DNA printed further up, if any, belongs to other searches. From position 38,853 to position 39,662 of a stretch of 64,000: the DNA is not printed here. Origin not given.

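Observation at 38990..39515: Conserved roughly 170-aa beta-rich C-terminal domain, present four times (also 48810..49331, 51340..51856, 53880..54386), that I could not assign to a known family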

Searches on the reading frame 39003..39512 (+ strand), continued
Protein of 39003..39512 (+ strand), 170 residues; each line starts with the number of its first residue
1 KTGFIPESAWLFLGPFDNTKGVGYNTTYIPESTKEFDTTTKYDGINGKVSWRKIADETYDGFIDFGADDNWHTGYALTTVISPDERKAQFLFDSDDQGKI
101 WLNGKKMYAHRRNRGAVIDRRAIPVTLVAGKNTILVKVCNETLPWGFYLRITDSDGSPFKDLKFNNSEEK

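Call 38: list_cluster_members(proteins=[P0040, P0056, P0062, P0067, P0069, P0077, P0103, P0127, P0157, P0047])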
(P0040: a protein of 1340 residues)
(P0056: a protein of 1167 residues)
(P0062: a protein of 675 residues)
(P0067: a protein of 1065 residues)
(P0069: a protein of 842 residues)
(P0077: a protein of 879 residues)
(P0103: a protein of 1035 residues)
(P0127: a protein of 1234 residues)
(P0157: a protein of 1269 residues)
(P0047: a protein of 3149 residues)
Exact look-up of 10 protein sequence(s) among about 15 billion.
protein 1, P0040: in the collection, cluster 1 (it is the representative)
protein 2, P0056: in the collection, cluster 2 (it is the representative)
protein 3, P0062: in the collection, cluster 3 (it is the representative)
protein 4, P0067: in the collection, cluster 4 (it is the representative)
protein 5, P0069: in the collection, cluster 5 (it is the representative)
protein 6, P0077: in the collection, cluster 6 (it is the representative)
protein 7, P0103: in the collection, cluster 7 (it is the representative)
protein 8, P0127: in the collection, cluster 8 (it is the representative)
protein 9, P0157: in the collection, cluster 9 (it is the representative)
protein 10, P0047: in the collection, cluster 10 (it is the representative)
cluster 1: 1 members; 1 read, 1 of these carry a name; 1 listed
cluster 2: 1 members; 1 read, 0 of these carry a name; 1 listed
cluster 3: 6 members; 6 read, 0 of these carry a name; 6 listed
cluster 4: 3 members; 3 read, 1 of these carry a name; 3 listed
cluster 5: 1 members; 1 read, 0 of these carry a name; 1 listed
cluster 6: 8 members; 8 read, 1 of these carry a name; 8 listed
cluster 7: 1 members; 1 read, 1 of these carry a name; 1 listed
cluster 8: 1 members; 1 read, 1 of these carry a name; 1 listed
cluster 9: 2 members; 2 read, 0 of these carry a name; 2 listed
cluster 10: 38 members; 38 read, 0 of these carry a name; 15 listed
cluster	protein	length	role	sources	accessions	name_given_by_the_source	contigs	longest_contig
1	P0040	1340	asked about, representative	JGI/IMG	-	hypothetical protein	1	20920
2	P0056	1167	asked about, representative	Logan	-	-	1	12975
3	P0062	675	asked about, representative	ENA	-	-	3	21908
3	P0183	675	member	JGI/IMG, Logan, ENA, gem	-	-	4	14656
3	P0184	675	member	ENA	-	-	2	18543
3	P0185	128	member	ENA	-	-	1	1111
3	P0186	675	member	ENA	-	-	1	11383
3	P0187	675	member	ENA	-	-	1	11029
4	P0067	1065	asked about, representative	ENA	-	-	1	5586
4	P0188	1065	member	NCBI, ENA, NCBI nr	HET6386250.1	MAG TPA: GGDEF domain-containing protein [Armatimonadota bacterium] | GGDEF domain-containing protein [Armatimonadota bacterium]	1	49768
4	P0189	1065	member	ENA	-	-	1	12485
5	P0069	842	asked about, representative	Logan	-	-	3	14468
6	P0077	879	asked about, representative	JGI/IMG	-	-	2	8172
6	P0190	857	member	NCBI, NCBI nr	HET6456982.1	MAG TPA: fibronectin type III domain-containing protein [Armatimonadota bacterium] | fibronectin type III domain-containing protein [Armatimonadota bacterium]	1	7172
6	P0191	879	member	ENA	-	-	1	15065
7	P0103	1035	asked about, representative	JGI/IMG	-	hypothetical protein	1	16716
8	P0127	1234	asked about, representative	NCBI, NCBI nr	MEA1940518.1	MAG: tetratricopeptide repeat protein [Candidatus Caldatribacteriota bacterium] | tetratricopeptide repeat protein [Candidatus Caldatribacteriota bacterium]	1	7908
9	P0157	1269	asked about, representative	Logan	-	-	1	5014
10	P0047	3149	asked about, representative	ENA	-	-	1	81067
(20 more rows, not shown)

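Call 55: list_cluster_members(proteins=[P0034, P0035, P0066, P0087, P0096, P0100, P0113, P0126, P0143, P0176])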
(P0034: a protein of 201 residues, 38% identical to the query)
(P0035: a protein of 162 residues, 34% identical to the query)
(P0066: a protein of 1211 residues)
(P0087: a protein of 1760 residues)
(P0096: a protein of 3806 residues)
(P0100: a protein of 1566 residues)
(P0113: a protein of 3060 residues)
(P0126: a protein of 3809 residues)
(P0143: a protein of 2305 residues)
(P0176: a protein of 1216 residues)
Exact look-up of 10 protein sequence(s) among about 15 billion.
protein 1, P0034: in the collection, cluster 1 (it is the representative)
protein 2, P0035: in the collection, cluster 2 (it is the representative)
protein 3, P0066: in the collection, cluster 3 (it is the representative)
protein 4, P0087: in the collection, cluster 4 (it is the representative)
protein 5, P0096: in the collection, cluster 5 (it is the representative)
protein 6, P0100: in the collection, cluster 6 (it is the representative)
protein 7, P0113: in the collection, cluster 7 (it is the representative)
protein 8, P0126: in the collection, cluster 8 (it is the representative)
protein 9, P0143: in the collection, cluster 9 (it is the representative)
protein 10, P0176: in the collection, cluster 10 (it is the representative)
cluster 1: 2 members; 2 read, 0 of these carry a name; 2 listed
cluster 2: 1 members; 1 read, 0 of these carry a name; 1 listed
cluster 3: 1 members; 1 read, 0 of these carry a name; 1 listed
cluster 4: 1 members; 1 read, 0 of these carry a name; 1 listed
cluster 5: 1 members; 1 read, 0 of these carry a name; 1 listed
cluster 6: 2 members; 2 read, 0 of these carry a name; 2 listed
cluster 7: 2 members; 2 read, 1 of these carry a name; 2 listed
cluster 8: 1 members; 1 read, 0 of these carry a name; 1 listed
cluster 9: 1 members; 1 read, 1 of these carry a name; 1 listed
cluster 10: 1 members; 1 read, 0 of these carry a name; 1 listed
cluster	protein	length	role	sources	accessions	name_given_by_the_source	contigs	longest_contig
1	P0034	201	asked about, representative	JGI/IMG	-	-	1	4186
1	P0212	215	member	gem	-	-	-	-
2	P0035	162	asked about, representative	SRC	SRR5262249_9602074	-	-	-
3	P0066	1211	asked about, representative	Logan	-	-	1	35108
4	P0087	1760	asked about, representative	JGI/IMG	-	-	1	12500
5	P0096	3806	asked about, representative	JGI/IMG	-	-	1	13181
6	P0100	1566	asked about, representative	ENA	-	-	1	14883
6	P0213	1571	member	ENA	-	-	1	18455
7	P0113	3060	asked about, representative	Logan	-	-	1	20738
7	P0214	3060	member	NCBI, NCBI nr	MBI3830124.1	MAG: PQQ-binding-like beta-propeller repeat protein [Planctomycetes bacterium] | PQQ-binding-like beta-propeller repeat protein [Planctomycetota bacterium]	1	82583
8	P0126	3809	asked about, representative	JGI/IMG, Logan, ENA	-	-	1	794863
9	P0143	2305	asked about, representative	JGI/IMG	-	tetratricopeptide (TPR) repeat protein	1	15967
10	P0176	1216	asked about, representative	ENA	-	-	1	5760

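Call 56: search_protein_families(library=pfam, max_evalue=0.00001, proteins=[P0042, P0113, P0087, P0100])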
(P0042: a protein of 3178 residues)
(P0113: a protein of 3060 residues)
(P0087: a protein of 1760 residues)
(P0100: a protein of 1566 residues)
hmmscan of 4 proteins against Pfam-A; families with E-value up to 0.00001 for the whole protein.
P0042 (3178 aa): 9 families
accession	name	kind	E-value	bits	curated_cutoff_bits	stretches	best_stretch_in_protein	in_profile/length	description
PF13620.12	CarboxypepD_reg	-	2.1e-59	198.2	32.3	4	1177-1231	27-80/82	Carboxypeptidase regulatory-like domain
PF14686.12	fn3_3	-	7.4e-37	125.4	24.4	0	1182-1227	29-74/75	Polysaccharide lyase family 4, domain II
PF09430.16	EMC7_beta-sandw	-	8.1e-34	116.9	26.6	0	284-326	20-60/122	ER membrane protein complex subunit 7, beta-sandwich domain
PF13715.12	CarbopepD_reg_2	-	1.2e-28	99.4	32.2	0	1173-1236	19-80/88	CarboxypepD_reg-like domain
PF08308.17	PEGA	-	7e-18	64.8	20.8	0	1192-1234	29-69/71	PEGA domain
PF17802.7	SpaA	-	3.3e-12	46.8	23.1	0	287-334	36-86/91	Prealbumin-like fold domain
PF21557.3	RhaB_D2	-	6e-10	39.7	27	0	872-939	27-91/172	Alpha-L-rhamnosidase, domain D2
PF13364.12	BetaGal_ABD2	-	3.7e-07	31.3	23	0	1339-1383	64-108/112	Beta-galactosidase second all-beta domain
PF23193.1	NOMO_3rd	-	3.1e-06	27.7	27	0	2515-2540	61-86/120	NOMO third transthyretin-like domain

P0113 (3060 aa): 3 families
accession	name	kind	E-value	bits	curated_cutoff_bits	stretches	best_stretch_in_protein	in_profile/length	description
PF13360.13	PQQ_2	-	6.9e-33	114.7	27.6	2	1372-1628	30-232/233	Outer membrane protein assembly factor BamB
PF07691.17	PA14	-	3e-27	95.7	24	1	2627-2756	4-144/147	PA14 domain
PF01011.28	PQQ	-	5.2e-06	25.9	26.7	0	1531-1624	53-135/595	Glucose/ethanol/alcohol dehydrogenase, beta-propeller domain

P0087 (1760 aa): 19 families
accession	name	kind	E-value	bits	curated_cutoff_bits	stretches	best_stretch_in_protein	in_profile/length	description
PF14559.12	TPR_19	-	7e-49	164.5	25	1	261-310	13-62/68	Tetratricopeptide repeat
PF13428.12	TPR_14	-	7.7e-46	150.2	23.5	1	273-315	1-43/44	Tetratricopeptide repeat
PF13432.12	TPR_16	-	6.6e-41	138.8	32.7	1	135-193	3-61/65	Tetratricopeptide repeat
PF07719.23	TPR_2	-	8.9e-40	132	27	0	273-306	1-34/34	Tetratricopeptide repeat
PF13181.12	TPR_8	-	1.5e-38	128.1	25.7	0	52-85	1-34/34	Tetratricopeptide repeat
PF13431.12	TPR_17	-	4.5e-37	123.6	24.4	0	262-294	2-34/34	Tetratricopeptide repeat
PF13424.12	TPR_12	-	1.7e-29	102.3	30.1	0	168-229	8-73/77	Tetratricopeptide repeat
PF23914.1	TPR_CcmH_CycH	-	2.2e-27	96.3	42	1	264-374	41-154/158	Cytochrome c-type biogenesis protein H TPR domain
PF00515.34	TPR_1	-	4e-27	93.3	27.8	0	274-305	2-33/34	Tetratricopeptide repeat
PF13371.12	TPR_9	-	1.7e-25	89.2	35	0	315-382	3-70/73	Tetratricopeptide repeat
PF13414.12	TPR_11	-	1.2e-22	79.8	26.8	0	281-311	2-32/42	TPR repeat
PF13176.12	TPR_7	-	1.5e-19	68.8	27.9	0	276-307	2-35/36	Tetratricopeptide repeat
PF13429.12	TPR_15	-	1.2e-16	61.4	26.2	1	255-396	129-269/280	Tetratricopeptide repeat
PF12895.13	ANAPC3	-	4.9e-15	56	27.2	0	42-112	13-82/82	Anaphase-promoting complex, cyclosome, subunit 3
PF13174.12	TPR_6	-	1.3e-14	54.2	26.3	0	279-304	6-31/33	Tetratricopeptide repeat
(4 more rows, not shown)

P0100 (1566 aa): 18 families
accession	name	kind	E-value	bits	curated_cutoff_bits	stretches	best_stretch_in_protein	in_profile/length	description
PF14559.12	TPR_19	-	6.9e-41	138.9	25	0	342-401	7-60/68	Tetratricopeptide repeat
PF07719.23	TPR_2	-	1.4e-36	122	27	0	776-809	1-34/34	Tetratricopeptide repeat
PF13424.12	TPR_12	-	5.9e-35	119.7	30.1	0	812-856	5-51/77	Tetratricopeptide repeat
PF13432.12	TPR_16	-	1.1e-33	115.7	32.7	0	782-841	3-62/65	Tetratricopeptide repeat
PF13181.12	TPR_8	-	3.5e-33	111.3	25.7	0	776-808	1-33/34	Tetratricopeptide repeat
PF13431.12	TPR_17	-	2.7e-28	96.3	24.4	0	769-797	6-34/34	Tetratricopeptide repeat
PF00515.34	TPR_1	-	2e-27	94.3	27.8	0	776-808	1-33/34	Tetratricopeptide repeat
PF13428.12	TPR_14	-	4e-27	92.4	23.5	0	777-819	2-44/44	Tetratricopeptide repeat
PF13176.12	TPR_7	-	1e-26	91.1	27.9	0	778-809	1-34/36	Tetratricopeptide repeat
PF13414.12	TPR_11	-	8.6e-25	86.6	26.8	1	788-822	6-40/42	TPR repeat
PF00578.27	AhpC-TSA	-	1.8e-24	86.5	26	1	1425-1544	2-123/124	AhpC/TSA family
PF08534.16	Redoxin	-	2.5e-21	76.5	26.6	1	1424-1553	2-139/148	Redoxin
PF23914.1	TPR_CcmH_CycH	-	1.9e-18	67.3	42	0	256-359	50-154/158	Cytochrome c-type biogenesis protein H TPR domain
PF12895.13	ANAPC3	-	7e-12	45.9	27.2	0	616-691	2-81/82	Anaphase-promoting complex, cyclosome, subunit 3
PF13905.12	Thioredoxin_8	-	6.8e-11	42.8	27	1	1448-1541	1-93/94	Thioredoxin-like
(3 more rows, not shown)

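Call 57: find_homologous_proteins(query=A2, max_evalue=1e-10)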
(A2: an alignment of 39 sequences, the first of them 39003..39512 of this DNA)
Query A2 (39 sequences) (170 aa, profile of the alignment): 97 proteins with E <= 1e-10 among 1534 candidates.
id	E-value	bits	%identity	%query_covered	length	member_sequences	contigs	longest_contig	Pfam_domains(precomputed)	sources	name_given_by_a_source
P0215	1.6e-74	267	54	98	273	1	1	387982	-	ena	-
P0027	5.4e-64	233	43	96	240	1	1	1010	-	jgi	-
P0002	8.6e-60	219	68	99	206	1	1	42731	-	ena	-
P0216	1.4e-58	215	64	99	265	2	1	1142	-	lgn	-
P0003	1.6e-58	215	69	99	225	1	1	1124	-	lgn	-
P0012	2.2e-58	214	61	98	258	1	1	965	-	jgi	jgi:hypothetical protein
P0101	3.4e-58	214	39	99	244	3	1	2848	PF13414.13,PF00515.35,PF13432.13,PF13428.13,PF07719.24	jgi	jgi:tetratricopeptide (TPR) repeat protein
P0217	6.8e-58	213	52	99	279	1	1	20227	PF21557.4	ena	-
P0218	1.2e-57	212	43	96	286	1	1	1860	-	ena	-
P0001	3.0e-57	211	86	99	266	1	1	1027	PF21557.4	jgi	jgi:hypothetical protein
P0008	3.3e-57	211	61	98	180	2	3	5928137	-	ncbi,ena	-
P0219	1.4e-56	209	26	87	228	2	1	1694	-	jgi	jgi:hypothetical protein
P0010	2.0e-56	208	59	98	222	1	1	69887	-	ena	-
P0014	2.3e-56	208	59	98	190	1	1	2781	-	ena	-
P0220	3.2e-56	207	57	97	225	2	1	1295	-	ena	-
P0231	1.8e-45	172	29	94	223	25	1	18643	-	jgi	jgi:hypothetical protein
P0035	3.8e-45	171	34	83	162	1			-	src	-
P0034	2.8e-36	143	38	79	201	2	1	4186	-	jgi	-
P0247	5.6e-30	122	30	85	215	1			PF07691.18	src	-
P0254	5.8e-27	112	26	78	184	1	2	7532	PF07691.18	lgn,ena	-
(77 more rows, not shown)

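Call 58: search_protein_families(library=pfam, max_evalue=0.01, proteins=[P0247, P0254, P0217, P0219, P0231])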
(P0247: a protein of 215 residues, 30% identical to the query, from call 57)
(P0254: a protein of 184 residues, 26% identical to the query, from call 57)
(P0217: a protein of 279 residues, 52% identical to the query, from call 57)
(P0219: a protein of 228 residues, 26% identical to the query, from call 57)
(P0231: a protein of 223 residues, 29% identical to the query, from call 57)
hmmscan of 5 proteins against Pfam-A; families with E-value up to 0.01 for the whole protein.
P0247 (215 aa): 1 family
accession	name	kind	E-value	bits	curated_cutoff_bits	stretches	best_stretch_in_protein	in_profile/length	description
PF07691.17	PA14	-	1.6e-05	25.2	24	1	126-183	44-98/147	PA14 domain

P0254 (184 aa): 2 families
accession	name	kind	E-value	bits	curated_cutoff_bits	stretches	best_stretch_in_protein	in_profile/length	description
PF07691.17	PA14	-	1.4e-05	25.4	24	1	98-162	41-110/147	PA14 domain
PF21557.3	RhaB_D2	-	0.00045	20.6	27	1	104-176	25-94/172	Alpha-L-rhamnosidase, domain D2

P0217 (279 aa): 4 families
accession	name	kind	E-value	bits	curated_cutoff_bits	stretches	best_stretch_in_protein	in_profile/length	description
PF21557.3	RhaB_D2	-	9.6e-06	26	27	1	102-170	26-91/172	Alpha-L-rhamnosidase, domain D2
PF02837.24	Glyco_hydro_2_N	-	0.00015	22.1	28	1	70-171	46-138/169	Glycosyl hydrolases family 2, sugar binding domain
PF12733.13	Cadherin-like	-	0.0022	18.8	24.2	0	44-71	11-36/89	Cadherin-like beta sandwich domain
PF15416.12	DUF4623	-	0.0026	16.8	28.9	1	111-179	36-104/450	Domain of unknown function (DUF4623)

P0219 (228 aa): 1 family
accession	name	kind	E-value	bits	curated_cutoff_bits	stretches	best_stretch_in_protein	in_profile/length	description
PF02837.24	Glyco_hydro_2_N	-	0.0088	16.4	28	0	155-216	90-145/169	Glycosyl hydrolases family 2, sugar binding domain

P0231 (223 aa): 0 families
